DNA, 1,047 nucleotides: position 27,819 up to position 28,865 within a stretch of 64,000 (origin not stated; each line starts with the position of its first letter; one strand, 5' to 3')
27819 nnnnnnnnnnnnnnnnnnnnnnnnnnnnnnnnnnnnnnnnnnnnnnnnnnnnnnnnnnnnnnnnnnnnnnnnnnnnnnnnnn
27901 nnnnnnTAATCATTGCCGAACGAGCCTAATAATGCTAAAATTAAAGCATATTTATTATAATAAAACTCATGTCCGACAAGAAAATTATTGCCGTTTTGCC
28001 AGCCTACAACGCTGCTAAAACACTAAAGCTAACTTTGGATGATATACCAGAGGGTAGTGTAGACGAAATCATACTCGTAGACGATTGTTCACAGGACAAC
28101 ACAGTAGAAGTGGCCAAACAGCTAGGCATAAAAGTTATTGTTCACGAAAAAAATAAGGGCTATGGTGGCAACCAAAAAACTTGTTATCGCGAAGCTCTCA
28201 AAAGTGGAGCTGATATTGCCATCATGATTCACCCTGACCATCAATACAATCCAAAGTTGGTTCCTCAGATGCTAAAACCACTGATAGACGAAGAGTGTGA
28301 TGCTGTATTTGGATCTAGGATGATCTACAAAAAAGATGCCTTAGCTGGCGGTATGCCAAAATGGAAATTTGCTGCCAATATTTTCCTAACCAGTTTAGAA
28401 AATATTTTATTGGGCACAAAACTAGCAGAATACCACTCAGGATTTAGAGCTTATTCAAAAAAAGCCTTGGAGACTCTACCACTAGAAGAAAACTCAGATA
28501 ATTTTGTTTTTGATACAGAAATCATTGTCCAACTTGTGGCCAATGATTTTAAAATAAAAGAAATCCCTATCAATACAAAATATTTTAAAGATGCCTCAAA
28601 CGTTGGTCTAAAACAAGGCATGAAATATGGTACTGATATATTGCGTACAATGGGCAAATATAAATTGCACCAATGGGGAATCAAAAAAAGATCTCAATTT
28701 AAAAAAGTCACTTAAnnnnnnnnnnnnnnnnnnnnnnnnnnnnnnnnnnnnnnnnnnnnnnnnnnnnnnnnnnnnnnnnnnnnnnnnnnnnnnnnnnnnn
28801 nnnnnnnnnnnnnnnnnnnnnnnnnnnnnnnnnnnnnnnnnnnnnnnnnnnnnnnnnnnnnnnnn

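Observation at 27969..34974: Cell-envelope glycan cluster: two GT2 polyprenyl-P sugar synthases, two GT-C (PMT/ArnT-like) transferases, a UDP-GlcNAc 2-epimerase and a pyruvyl transferase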

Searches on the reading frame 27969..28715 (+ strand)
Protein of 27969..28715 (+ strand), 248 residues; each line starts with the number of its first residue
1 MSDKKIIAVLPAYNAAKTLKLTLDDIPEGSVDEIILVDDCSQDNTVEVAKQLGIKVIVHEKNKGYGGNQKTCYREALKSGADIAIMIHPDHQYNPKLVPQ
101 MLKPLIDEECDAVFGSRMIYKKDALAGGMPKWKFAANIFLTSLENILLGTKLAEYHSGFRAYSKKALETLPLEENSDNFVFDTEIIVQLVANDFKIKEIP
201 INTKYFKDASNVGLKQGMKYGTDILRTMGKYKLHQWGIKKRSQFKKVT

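Call 3: search_protein_families(library=pfam, proteins=[window:27969-28715:+], max_evalue=0.1)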
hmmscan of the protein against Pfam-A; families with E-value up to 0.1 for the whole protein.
window:27969-28715:+ (248 aa): 5 families
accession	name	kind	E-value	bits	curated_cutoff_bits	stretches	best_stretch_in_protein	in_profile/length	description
PF00535.33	Glycos_transf_2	-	1.6e-26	93.7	23.3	1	9-169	3-166/168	Glycosyl transferase family 2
PF01206.22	TusA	-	0.0076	16.5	28.6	1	19-65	17-63/70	Sulfurtransferase TusA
PF13641.12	Glyco_tranf_2_3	-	0.013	15.9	27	1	7-114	4-120/230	Glycosyltransferase like family 2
PF13704.12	Glyco_tranf_2_4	-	0.028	15.4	27.5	1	14-78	2-66/98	Glycosyl transferase family 2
PF05204.19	Hom_end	-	0.061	13.9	21.1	1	43-80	47-87/110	Homing endonuclease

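Call 4: search_protein_families(library=ncbifam, proteins=[window:27969-28715:+], max_evalue=0.1)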
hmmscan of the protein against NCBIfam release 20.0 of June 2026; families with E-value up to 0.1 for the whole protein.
window:27969-28715:+ (248 aa): 21 families
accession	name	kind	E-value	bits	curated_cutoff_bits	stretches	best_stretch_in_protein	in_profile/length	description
TIGR04182.1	glyco_TIGR04182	equivalog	2.5e-26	92.7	325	1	7-229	3-215/293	S-layer glycoprotein N-glycosyltransferase AglJ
NF041391.1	DPhHxTase_Halo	equivalog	8.1e-20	70.7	375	1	12-206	3-186/213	dolichyl-phosphate hexose transferase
NF058614.1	PPMAGASynPpgS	equivalog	3.2e-18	66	370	1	8-211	4-204/226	polyprenyl-phospho-N-acetylgalactosaminyl synthase PpgS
NF010496.0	PRK13915.1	equivalog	2.5e-10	39.9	262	1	3-110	30-148/307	glucosyl-3-phosphoglycerate synthase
TIGR04283.1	glyco_like_mftF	equivalog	1.9e-09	37.4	182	1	9-110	4-103/221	TIGR04283 family arsenosugar biosynthesis glycosyltransferase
NF047588.1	GlcsyltransPgfSStrep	equivalog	5.1e-08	32.5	500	1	30-172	33-169/308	glycosyltransferase PgfS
TIGR03937.1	PgaC_IcaA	equivalog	4.2e-06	26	422.3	1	5-150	46-196/407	poly-beta-1,6-N-acetyl-D-glucosamine synthase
NF007986.1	PRK10714.1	equivalog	1.8e-05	23.9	529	1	4-172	6-174/316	undecaprenyl-phosphate 4-deoxy-4-formamido-L-arabinose transferase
NF047683.1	TeichurnBiosyTuaG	equivalog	2e-05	24.3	400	1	5-76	7-85/252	teichuronic acid biosynthesis protein TuaG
TIGR01556.1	rhamnosyltran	subfamily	0.00026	20.2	200.55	1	30-122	20-116/281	rhamnosyltransferase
NF041875.1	EPS_EpsD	equivalog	0.00033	20.2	370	1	9-133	4-129/325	exopolysaccharide biosynthesis glycosyltransferase EpsD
NF007482.0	PRK10073.1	equivalog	0.00045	19.3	423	1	4-69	6-77/334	glycosyltransferase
TIGR03469.1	HpnB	hypoth_equivalog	0.0014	17.7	379.25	1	5-54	45-97/386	hopene-associated glycosyltransferase HpnB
TIGR03965.1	mycofact_glyco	equivalog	0.0024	16.8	280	1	8-71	78-148/467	mycofactocin biosynthesis glycosyltransferase MftF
NF053739.1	GlytfEpsEBac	equivalog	0.011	14.7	450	1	6-76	3-81/265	glycosyltransferase EpsE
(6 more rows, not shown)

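Call 13: search_solved_structures(query=window:27969-28715:+, max_evalue=0.001)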
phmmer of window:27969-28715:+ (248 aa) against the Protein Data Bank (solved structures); distinct sequences matched with E-value up to 0.001: 7.
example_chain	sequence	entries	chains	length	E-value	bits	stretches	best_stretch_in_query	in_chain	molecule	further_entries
5mlz_A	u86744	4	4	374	1.6e-08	37.7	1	4-187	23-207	Dolichol monophosphate mannose synthase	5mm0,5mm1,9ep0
4y6n_A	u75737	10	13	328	0.00024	24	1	4-110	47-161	Glucosyl-3-phosphoglycerate synthase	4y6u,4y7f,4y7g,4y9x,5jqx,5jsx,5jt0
3e25_A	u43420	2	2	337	0.00025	24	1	4-110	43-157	Putative uncharacterized protein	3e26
4ddz_A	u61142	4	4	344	0.00026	23.9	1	4-110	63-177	GLUCOSYL-3-PHOSPHOGLYCERATE SYNTHASE (GpgS) | Glucosyl-3-phosphoglycerate synthase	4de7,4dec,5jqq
2z87_A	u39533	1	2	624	0.00034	23.5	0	8-117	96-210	Chondroitin synthase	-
2z86_A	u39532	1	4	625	0.00034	23.5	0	8-117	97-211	Chondroitin synthase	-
7osv_A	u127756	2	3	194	0.00065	22.6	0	33-86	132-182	DeNovoTIM6-SB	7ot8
